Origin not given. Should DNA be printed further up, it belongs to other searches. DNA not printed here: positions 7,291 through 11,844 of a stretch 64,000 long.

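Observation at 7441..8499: Isoleucyl-tRNA synthetase fused to HhH motifs, two zinc ribbons and a DUF835-like domain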

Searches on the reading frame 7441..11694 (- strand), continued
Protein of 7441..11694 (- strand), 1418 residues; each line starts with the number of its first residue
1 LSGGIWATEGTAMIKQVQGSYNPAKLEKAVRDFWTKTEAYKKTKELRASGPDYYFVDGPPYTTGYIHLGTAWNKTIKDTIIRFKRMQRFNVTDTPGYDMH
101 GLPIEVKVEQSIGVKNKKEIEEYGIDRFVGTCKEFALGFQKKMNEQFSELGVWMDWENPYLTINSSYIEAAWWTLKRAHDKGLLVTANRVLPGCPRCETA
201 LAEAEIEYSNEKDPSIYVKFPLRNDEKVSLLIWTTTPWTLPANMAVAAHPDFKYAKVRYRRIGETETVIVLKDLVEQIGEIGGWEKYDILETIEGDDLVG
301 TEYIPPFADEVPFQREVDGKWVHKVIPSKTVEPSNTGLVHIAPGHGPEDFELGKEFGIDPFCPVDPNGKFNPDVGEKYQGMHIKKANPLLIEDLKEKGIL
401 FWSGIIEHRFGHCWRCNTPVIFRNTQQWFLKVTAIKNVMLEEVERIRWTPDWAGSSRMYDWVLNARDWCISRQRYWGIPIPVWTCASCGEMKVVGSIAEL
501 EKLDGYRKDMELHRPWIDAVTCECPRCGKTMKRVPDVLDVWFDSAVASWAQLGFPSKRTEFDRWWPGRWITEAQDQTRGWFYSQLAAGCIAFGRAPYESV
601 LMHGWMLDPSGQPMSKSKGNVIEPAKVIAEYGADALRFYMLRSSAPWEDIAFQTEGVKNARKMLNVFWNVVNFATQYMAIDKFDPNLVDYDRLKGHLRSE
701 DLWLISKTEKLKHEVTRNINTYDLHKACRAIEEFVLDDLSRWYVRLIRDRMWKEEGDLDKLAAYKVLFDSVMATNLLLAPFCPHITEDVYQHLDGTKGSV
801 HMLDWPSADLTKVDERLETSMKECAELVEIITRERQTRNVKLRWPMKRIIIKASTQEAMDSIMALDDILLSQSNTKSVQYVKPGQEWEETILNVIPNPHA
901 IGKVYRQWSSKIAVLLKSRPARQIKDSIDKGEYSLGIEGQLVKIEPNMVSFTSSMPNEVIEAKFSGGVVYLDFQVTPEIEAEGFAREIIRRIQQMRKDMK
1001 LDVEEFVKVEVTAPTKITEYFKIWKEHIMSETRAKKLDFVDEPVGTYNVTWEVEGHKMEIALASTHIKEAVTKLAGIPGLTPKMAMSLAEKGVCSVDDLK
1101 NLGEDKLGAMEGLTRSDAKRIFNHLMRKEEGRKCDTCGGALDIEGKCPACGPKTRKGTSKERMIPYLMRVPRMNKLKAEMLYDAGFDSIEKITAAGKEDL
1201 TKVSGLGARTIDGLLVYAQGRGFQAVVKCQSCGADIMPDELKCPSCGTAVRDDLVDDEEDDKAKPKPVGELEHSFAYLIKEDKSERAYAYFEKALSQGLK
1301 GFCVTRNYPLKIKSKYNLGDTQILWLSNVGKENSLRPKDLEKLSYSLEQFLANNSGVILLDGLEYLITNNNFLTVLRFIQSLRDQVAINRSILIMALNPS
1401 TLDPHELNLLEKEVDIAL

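Call 28: find_encoding_contigs(protein=P0213, flank=5000, max_places=3)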
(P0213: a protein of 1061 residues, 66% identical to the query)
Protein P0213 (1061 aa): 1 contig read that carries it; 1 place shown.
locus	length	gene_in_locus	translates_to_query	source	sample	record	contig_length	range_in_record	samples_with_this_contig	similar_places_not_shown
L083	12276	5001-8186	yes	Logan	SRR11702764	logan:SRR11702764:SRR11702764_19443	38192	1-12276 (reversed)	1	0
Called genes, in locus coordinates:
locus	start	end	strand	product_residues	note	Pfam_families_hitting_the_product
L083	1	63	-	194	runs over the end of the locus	PF21715:CggR_N, PF22167:PH0730-like_N, PF14544:DUF4443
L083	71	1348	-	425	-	PF01941:AdoMet_Synthase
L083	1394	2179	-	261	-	PF00753:Lactamase_B (faint), PF12706:Lactamase_B_2, PF23023:Anti-Pycsar_Apyc1 (faint), PF12706:Lactamase_B_2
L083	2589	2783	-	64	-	-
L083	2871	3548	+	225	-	PF00834:Ribul_P_3_epim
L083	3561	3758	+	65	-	-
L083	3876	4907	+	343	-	PF00752:XPG_N, PF00867:XPG_I, PF01367:5_3_exonuc (weak)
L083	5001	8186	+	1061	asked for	PF00133:tRNA-synt_1, PF09334:tRNA-synt_1g, PF08264:Anticodon_1, PF19302:DUF5915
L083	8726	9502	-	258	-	PF01989:AcnX_swivel_put, PF00293:NUDIX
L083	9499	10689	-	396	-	PF04412:AcnX, PF28403:AcnX_2nd, PF28406:AcnX_3rd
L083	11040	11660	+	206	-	PF00440:TetR_N, PF17932:TetR_C_24 (weak)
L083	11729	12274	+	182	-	?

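Call 48: find_related_loci(query=P0213, collection=genome_contigs, flank=2500)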
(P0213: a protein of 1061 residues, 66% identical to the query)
Query P0213 (1061 aa) in genome_contigs; peptide patterns used: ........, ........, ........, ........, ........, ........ (x = any residue, [..] = any of these).
412 stretches matched a pattern; 408 encode a relative of the query (tblastn E <= 1e-3); the best 80 are kept; 79 distinct loci.
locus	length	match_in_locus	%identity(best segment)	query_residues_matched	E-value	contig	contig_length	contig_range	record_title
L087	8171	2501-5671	66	1-1055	0e+0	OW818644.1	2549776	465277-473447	metagenome genome assembly, chromosome: 1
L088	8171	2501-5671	62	1-1055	0e+0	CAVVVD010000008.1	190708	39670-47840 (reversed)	MAG: Methanomassiliicoccaceae archaeon isolate MFD02979.bin.2.96 genome assembly, contig: contig_53710, whole genome sho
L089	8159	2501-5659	62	1-1055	0e+0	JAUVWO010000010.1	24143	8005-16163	MAG: Methanomassiliicoccales archaeon isolate CSMAG_1192 CSMAG_1192_k127_5501073_length_24143_cov_9.0034, whole genome s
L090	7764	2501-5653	70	1-1051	0e+0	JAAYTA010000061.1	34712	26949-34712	MAG: Methanobacteriota archaeon isolate AS23ysBPME_60 116919_AS23, whole genome shotgun sequence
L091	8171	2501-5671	61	1-1055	0e+0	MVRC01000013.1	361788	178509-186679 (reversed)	MAG: Methanomassiliicoccales archaeon PtaU1.Bin124 A4E32_contig000013, whole genome shotgun sequence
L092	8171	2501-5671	57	1-1059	0e+0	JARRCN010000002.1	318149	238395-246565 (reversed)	MAG: Candidatus Methanomethylophilaceae archaeon isolate DJKA113_NP-J24_bin.23 scaffold_3, whole genome shotgun sequence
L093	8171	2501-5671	56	1-1059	0e+0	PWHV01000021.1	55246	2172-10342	MAG: Methanomassiliicoccaceae archaeon isolate T1Sed10_112 T1-Sed10-C303, whole genome shotgun sequence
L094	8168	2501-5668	56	1-1059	0e+0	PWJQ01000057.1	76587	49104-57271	MAG: Methanomassiliicoccaceae archaeon isolate CSSed10_161R1 CS-Sed10-C193, whole genome shotgun sequence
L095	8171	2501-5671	56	1-1059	0e+0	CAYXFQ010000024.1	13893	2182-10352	MAG TPA_asm: uncultured Methanomassiliicoccales archaeon isolate binchicken_co173_123 genome assembly, contig: NODE_1498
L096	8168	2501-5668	56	1-1059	0e+0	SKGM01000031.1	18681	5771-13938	MAG: Candidatus Methanomethylophilaceae archaeon isolate CSBr16_145 CSBr16-2349, whole genome shotgun sequence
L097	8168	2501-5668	55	1-1059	0e+0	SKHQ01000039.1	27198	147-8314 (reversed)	MAG: Candidatus Methanomethylophilaceae archaeon isolate CSBr16_211 CSBr16-1035, whole genome shotgun sequence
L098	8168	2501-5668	55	1-1059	0e+0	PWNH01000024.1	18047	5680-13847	MAG: Methanomassiliicoccaceae archaeon isolate CSSed10_308 CS-Sed10-C5997, whole genome shotgun sequence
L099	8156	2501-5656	54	1-1051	0e+0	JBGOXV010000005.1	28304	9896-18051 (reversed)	MAG: Thermoplasmata archaeon isolate OBJ_0618_130150_59 k141_45485_length_28304_cov_13.8547, whole genome shotgun sequen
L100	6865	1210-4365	55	1-1051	0e+0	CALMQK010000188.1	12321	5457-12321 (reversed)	MAG TPA_asm: uncultured euryarchaeote isolate ERR2868536_bin.126_CONCOCT_v1.1_MAG genome assembly, contig: ERZ841185.593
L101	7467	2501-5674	55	1-1055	0e+0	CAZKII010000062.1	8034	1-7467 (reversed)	MAG TPA_asm: uncultured Thermoplasmata archaeon isolate SRP141559_co1_83 genome assembly, contig: NODE_5527_length_8034_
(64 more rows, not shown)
